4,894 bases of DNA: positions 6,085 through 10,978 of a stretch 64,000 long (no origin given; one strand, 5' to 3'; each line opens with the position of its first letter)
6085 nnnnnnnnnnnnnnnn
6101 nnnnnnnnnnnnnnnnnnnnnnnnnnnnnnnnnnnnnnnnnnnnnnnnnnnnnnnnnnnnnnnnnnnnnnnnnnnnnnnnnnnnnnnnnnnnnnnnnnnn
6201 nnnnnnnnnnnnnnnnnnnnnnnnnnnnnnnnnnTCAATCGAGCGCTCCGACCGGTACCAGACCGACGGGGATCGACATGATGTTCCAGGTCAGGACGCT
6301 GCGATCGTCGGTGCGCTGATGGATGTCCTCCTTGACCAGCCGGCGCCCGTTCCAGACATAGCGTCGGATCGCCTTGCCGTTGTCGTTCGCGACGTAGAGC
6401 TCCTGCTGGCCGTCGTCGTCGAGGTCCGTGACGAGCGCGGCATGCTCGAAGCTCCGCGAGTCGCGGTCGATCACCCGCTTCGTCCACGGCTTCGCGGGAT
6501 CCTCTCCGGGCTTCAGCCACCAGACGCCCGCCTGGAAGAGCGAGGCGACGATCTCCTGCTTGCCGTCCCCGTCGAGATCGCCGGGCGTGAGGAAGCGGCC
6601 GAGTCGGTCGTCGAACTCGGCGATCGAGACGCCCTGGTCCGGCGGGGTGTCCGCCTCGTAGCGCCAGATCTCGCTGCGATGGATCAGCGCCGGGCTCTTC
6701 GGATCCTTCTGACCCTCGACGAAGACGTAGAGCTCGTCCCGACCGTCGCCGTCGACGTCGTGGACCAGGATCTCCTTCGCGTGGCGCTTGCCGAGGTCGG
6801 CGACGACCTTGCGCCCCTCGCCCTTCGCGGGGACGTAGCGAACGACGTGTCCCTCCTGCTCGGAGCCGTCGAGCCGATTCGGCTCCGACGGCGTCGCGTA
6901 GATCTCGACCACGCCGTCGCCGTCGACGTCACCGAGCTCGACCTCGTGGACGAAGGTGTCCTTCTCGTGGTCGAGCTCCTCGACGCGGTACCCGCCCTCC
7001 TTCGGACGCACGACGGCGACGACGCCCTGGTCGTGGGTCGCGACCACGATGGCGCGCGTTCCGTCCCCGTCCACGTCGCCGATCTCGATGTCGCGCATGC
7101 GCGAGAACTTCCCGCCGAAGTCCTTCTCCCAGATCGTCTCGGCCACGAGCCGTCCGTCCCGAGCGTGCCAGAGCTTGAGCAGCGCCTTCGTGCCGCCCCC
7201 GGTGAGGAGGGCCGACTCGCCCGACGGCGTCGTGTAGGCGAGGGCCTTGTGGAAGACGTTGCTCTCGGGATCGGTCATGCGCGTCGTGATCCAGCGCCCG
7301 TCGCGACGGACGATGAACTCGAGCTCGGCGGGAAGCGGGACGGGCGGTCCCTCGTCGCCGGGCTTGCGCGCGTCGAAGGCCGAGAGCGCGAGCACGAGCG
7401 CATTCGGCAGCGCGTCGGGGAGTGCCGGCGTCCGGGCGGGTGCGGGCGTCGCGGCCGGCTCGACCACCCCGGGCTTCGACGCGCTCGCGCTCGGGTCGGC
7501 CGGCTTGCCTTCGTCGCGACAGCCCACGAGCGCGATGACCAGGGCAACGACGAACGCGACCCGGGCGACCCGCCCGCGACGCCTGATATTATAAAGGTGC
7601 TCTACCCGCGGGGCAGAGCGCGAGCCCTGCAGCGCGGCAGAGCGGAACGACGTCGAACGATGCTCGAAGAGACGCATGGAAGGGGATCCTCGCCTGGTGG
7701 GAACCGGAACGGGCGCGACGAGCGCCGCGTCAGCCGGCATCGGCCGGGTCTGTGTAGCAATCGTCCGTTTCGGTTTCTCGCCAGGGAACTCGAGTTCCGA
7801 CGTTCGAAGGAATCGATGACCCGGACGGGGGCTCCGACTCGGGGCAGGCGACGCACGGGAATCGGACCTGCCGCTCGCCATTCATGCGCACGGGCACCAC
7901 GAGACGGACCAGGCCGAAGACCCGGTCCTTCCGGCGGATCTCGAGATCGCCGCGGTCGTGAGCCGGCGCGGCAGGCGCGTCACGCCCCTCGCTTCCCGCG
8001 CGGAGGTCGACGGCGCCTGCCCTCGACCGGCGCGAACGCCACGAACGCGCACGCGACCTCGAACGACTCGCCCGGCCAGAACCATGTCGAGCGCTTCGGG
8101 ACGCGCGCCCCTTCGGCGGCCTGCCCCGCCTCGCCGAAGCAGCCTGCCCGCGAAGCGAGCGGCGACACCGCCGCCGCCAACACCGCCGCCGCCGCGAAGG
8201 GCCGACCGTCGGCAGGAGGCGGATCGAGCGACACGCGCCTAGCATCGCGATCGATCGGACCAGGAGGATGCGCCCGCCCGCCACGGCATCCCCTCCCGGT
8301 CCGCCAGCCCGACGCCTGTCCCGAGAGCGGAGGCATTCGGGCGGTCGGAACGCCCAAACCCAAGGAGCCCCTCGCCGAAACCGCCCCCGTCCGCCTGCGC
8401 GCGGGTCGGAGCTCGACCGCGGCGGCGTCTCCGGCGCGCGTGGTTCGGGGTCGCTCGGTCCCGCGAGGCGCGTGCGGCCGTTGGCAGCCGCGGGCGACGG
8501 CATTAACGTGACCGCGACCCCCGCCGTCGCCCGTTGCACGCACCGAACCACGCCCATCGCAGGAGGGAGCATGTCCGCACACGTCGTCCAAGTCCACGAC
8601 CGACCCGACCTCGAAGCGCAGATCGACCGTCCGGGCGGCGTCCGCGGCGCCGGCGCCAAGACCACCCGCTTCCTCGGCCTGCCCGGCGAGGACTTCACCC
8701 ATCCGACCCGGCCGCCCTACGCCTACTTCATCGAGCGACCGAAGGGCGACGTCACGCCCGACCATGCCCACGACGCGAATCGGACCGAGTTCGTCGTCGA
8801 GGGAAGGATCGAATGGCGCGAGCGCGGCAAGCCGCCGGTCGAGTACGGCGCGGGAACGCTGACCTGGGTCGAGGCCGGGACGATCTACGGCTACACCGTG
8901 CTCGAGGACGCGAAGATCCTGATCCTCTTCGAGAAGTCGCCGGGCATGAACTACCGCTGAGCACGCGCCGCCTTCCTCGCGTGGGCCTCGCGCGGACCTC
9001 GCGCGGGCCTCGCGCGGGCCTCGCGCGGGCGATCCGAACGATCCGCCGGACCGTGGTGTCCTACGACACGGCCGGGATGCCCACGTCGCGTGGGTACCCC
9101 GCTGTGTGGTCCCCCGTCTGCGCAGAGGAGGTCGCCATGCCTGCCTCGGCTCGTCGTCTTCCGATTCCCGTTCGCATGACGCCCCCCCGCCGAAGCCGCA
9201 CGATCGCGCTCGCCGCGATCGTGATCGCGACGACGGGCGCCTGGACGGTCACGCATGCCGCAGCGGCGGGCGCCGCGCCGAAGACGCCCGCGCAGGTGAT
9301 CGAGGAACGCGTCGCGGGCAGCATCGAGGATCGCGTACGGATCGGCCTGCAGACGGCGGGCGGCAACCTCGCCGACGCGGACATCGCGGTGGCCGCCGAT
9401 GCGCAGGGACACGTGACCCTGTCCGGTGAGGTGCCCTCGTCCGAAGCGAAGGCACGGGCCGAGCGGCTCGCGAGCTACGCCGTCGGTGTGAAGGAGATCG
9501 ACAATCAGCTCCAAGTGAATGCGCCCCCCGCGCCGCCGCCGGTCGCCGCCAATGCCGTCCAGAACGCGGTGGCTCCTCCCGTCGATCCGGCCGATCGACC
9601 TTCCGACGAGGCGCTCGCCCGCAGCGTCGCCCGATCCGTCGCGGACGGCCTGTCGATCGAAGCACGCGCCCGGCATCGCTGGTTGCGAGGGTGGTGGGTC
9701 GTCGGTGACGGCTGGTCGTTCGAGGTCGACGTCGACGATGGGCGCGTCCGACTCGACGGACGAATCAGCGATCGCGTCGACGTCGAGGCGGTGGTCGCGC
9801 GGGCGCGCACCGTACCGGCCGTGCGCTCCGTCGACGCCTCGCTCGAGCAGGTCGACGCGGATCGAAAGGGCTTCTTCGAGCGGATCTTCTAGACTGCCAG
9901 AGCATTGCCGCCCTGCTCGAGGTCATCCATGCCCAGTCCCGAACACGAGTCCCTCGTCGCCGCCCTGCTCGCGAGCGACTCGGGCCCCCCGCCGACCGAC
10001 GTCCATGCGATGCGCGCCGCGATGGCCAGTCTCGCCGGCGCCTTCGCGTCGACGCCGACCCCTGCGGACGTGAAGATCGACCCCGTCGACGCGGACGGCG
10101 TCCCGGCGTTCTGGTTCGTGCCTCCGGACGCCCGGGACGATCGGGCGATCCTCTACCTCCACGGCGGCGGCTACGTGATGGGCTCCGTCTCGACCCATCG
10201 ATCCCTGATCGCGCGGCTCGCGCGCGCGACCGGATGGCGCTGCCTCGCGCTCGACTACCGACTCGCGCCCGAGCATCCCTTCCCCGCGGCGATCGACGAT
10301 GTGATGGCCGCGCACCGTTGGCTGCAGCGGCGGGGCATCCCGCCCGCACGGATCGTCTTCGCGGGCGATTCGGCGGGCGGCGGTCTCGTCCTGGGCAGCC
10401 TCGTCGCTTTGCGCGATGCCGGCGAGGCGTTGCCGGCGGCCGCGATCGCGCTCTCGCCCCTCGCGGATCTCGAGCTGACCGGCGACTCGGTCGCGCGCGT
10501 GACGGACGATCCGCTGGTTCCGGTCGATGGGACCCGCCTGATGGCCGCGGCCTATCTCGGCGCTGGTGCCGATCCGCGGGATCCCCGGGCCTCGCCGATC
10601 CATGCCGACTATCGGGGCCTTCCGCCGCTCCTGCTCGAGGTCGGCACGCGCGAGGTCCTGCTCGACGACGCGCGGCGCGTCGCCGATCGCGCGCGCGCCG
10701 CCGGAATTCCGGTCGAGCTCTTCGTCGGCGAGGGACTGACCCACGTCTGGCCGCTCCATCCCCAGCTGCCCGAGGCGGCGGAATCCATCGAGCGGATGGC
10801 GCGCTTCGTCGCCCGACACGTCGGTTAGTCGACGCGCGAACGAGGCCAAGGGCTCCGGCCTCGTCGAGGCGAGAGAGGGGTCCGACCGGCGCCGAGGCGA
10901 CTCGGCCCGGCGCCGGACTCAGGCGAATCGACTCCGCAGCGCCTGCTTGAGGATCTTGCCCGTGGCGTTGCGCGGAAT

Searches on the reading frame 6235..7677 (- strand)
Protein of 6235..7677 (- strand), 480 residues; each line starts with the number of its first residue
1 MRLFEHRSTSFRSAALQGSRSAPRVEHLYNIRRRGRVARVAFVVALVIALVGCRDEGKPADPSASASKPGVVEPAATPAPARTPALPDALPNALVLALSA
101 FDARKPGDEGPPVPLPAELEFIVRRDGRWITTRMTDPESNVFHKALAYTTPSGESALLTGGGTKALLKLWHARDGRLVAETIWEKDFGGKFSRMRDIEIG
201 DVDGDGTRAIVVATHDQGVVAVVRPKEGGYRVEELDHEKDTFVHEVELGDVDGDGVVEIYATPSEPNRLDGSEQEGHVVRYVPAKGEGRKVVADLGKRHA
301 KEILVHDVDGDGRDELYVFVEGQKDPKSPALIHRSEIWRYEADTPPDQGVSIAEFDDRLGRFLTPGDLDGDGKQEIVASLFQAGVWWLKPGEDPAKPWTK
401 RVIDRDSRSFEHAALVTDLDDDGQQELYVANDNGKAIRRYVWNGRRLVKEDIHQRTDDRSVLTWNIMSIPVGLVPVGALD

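Call 29: search_protein_families(library=pfam, proteins=[window:6235-7677:-], max_evalue=0.001)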
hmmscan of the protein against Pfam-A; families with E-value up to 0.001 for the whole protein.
window:6235-7677:- (480 aa): 3 families
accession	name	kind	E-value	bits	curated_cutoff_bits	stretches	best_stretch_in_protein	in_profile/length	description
PF13517.12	FG-GAP_3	-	4.7e-16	59.6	26.9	2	201-260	1-60/61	FG-GAP-like repeat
PF01839.29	FG-GAP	-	3.3e-12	46.5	22.1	0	360-378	2-20/37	FG-GAP repeat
PF21348.3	RGL11_C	-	0.0005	19.4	27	0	244-318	25-106/490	Rhamnogalacturonan lyase family 11, C-terminal domain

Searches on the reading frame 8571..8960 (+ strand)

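Call 29: search_protein_families(library=pfam, proteins=[window:8571-8960:+], max_evalue=0.001)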
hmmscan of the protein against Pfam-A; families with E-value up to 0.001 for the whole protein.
window:8571-8960:+ (129 aa): 1 family
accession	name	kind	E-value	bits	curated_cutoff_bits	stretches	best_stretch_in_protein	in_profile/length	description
PF07883.17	Cupin_2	-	2.4e-07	30.8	27.2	1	55-115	4-65/70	Cupin domain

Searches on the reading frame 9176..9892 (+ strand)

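Call 29: search_protein_families(library=pfam, proteins=[window:9176-9892:+], max_evalue=0.001)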
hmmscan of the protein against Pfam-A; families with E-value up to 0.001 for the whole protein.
window:9176-9892:+ (238 aa): 1 family
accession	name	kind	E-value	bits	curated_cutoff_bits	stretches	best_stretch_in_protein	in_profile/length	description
PF04972.22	BON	-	1.6e-17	64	27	2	50-115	5-68/69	BON domain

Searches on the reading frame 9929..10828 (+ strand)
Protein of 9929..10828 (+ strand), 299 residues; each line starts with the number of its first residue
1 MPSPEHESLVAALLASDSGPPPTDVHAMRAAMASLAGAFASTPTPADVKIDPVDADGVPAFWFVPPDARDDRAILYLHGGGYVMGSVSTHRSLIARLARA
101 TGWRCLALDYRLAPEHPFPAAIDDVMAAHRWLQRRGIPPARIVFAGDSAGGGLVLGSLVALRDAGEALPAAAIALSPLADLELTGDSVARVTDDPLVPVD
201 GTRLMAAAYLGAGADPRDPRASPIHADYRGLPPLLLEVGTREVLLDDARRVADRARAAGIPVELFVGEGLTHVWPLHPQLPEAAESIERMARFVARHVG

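Call 29: search_protein_families(library=pfam, proteins=[window:9929-10828:+], max_evalue=0.001)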
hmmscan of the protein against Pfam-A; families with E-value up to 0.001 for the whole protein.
window:9929-10828:+ (299 aa): 3 families
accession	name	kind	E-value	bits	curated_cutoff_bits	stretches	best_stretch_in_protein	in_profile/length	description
PF07859.19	Abhydrolase_3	-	5.8e-57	193.3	25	1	74-274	1-208/210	alpha/beta hydrolase fold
PF20434.5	BD-FAE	-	4.8e-12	46.3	26.8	1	72-161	14-108/215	BD-FAE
PF10340.15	Say1_Mug180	-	1.5e-09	37.7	21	1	69-183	120-239/374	Steryl acetyl hydrolase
